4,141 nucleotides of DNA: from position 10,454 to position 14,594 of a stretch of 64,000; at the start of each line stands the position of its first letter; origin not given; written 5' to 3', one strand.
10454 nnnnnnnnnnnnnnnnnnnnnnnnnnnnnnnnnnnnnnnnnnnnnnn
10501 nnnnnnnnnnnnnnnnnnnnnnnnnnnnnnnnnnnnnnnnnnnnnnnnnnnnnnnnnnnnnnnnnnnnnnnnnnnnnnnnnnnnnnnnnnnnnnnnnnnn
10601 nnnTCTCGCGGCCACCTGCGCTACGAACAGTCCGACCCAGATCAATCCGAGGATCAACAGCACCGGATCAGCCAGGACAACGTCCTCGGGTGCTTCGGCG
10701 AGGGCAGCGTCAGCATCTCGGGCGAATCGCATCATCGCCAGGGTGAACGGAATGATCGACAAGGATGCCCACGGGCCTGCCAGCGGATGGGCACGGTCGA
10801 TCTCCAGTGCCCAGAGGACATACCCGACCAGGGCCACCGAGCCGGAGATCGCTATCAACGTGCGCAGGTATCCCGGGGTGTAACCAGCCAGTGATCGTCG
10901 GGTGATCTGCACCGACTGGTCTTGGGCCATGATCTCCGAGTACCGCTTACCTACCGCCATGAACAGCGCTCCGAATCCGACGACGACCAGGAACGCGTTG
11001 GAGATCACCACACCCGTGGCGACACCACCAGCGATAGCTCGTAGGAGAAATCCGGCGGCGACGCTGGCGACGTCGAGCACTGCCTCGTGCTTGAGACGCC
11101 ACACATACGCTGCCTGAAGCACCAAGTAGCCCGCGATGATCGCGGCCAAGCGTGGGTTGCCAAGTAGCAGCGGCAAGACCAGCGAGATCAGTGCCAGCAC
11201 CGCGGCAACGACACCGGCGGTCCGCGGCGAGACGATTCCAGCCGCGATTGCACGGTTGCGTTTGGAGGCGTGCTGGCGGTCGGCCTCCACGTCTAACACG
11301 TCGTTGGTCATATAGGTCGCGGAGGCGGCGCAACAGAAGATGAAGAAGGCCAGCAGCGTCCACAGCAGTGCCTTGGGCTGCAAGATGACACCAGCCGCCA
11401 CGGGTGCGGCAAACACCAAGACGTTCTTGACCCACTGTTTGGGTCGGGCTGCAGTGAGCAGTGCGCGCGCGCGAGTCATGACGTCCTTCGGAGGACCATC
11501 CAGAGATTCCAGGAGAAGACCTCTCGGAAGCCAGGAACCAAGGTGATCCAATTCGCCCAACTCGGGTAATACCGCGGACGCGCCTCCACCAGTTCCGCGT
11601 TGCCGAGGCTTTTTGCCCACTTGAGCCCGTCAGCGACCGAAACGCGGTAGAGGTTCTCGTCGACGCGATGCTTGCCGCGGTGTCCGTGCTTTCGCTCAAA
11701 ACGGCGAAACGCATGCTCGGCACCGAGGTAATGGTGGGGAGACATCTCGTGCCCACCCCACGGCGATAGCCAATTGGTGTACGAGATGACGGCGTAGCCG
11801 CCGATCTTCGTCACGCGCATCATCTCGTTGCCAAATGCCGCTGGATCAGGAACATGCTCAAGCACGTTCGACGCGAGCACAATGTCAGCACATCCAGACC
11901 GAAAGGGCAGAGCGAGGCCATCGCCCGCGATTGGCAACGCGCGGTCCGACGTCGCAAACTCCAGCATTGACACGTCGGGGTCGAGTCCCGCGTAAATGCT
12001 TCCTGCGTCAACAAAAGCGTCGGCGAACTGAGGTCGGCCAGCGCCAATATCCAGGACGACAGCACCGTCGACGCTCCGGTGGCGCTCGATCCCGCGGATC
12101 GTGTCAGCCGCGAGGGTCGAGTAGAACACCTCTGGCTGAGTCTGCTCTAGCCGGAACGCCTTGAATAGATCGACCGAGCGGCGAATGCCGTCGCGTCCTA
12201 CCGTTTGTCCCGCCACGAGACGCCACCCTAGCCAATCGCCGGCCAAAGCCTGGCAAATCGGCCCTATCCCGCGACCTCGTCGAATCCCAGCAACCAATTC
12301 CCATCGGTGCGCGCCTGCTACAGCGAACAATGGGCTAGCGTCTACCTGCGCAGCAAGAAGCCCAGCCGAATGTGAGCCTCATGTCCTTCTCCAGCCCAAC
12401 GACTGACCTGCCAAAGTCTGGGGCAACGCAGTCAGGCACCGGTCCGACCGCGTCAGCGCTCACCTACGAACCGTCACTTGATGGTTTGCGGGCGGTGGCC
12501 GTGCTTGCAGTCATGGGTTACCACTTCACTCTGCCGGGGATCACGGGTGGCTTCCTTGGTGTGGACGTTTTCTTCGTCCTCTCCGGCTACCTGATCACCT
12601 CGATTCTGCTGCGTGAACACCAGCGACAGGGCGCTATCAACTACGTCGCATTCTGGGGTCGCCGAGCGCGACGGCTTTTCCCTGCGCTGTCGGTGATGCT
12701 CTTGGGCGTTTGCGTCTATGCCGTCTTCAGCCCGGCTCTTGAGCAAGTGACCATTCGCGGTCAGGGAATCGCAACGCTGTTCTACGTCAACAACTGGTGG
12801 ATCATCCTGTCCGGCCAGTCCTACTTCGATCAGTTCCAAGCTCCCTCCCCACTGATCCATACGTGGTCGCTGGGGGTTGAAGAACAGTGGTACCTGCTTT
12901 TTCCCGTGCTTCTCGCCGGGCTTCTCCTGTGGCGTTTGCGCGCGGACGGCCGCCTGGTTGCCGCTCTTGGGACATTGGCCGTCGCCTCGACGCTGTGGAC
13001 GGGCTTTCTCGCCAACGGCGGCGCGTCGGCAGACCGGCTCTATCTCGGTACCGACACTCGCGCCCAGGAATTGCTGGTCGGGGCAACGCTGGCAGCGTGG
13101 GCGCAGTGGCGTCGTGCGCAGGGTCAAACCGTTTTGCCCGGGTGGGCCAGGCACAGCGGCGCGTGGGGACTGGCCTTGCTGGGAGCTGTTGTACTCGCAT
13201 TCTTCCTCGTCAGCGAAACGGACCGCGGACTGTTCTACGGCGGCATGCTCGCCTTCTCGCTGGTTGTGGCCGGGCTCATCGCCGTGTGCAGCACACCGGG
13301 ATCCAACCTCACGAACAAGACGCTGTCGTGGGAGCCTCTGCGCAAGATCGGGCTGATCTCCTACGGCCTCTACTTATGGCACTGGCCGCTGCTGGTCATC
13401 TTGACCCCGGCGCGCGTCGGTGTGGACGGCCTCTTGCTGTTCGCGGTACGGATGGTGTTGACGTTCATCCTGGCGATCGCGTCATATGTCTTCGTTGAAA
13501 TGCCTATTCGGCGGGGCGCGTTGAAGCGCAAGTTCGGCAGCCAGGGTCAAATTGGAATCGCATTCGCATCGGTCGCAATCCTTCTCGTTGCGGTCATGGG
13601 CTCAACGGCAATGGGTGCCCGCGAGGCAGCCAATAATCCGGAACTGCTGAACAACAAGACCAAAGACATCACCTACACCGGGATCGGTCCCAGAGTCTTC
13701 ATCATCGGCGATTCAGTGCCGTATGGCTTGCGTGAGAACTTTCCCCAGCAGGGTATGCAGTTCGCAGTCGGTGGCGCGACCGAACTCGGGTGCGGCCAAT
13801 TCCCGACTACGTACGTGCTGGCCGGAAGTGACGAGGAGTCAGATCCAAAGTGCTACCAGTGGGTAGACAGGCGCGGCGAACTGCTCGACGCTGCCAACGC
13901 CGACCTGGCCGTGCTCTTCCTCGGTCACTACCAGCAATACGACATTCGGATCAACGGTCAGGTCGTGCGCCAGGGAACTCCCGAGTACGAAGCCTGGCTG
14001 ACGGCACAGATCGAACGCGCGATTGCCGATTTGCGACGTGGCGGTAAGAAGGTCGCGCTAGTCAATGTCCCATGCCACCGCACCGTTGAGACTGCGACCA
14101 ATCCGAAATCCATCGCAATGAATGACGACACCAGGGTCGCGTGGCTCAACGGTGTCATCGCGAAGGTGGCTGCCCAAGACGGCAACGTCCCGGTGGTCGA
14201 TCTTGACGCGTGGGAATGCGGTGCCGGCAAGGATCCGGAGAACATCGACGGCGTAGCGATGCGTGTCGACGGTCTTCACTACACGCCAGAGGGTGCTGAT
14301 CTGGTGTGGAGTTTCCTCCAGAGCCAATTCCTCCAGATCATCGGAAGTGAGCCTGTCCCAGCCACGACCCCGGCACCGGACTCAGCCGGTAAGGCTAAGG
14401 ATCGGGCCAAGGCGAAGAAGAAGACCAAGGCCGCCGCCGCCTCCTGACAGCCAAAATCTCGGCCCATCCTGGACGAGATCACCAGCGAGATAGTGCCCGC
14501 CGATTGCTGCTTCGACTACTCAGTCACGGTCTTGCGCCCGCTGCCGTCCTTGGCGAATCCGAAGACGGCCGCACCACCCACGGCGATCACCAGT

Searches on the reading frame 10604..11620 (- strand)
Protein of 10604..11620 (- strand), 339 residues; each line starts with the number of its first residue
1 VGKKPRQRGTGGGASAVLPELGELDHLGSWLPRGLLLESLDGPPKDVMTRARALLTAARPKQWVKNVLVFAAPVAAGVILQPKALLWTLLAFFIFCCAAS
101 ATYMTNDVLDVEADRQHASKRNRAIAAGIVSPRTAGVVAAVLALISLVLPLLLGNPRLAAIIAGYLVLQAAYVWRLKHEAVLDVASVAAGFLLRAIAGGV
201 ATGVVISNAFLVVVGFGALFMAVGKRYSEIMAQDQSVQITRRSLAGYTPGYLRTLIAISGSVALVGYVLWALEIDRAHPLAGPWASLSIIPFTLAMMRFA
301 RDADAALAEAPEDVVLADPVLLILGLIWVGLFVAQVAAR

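Call 47: search_protein_families(library=pfam, proteins=[window:10604-11620:-], max_evalue=0.01)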
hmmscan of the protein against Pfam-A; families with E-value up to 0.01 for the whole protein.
window:10604-11620:- (339 aa): 1 family
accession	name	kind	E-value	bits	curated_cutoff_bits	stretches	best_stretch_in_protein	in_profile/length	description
PF01040.23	UbiA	-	2.5e-22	79.8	34.2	1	71-303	8-236/250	UbiA prenyltransferase family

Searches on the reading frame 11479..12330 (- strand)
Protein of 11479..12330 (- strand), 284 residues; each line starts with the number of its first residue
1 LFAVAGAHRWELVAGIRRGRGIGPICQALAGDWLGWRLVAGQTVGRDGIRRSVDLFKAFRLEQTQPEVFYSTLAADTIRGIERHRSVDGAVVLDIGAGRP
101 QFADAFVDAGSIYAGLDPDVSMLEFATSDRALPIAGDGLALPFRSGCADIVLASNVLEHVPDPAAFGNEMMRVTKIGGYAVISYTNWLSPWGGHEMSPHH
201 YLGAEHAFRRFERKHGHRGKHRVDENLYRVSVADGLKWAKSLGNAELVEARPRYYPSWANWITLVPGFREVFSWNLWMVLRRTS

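Call 47: search_protein_families(library=pfam, proteins=[window:11479-12330:-], max_evalue=0.01)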
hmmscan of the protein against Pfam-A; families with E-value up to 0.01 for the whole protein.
window:11479-12330:- (284 aa): 6 families
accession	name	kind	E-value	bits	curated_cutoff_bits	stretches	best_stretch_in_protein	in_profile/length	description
PF08241.18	Methyltransf_11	-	2.4e-16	60.6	21.2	1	93-182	1-95/95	Methyltransferase domain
PF13649.12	Methyltransf_25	-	2.3e-09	38.3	27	1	92-178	1-97/97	Methyltransferase domain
PF13489.12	Methyltransf_23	-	1e-08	35.5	27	1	87-198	21-124/164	Methyltransferase domain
PF13847.12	Methyltransf_31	-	3.1e-08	33.8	27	1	88-186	3-113/145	Methyltransferase domain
PF08242.18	Methyltransf_12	-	6.4e-07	30.5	30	1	93-179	1-97/98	Methyltransferase domain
PF01209.24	Ubie_methyltran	-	0.0091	15.8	20.1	0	134-181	103-150/233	ubiE/COQ5 methyltransferase family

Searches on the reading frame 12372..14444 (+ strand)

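Call 47: search_protein_families(library=pfam, proteins=[window:12372-14444:+], max_evalue=0.01)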
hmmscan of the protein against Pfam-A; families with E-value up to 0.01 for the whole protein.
window:12372-14444:+ (691 aa): 4 families
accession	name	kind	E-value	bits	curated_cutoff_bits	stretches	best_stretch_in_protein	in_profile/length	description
PF01757.29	Acyl_transf_3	-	6.3e-29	101.5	31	1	35-372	3-325/326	Acyltransferase domain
PF04311.20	DUF459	-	3.7e-09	36.7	27.2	1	492-649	42-194/197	Protein of unknown function (DUF459)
PF19040.6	SGNH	-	9e-09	35.8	27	1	439-645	23-242/248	SGNH domain (fused to AT3 domains)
PF00657.28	Lipase_GDSL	-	0.00034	21.2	23.6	1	461-644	44-203/208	GDSL-like Lipase/Acylhydrolase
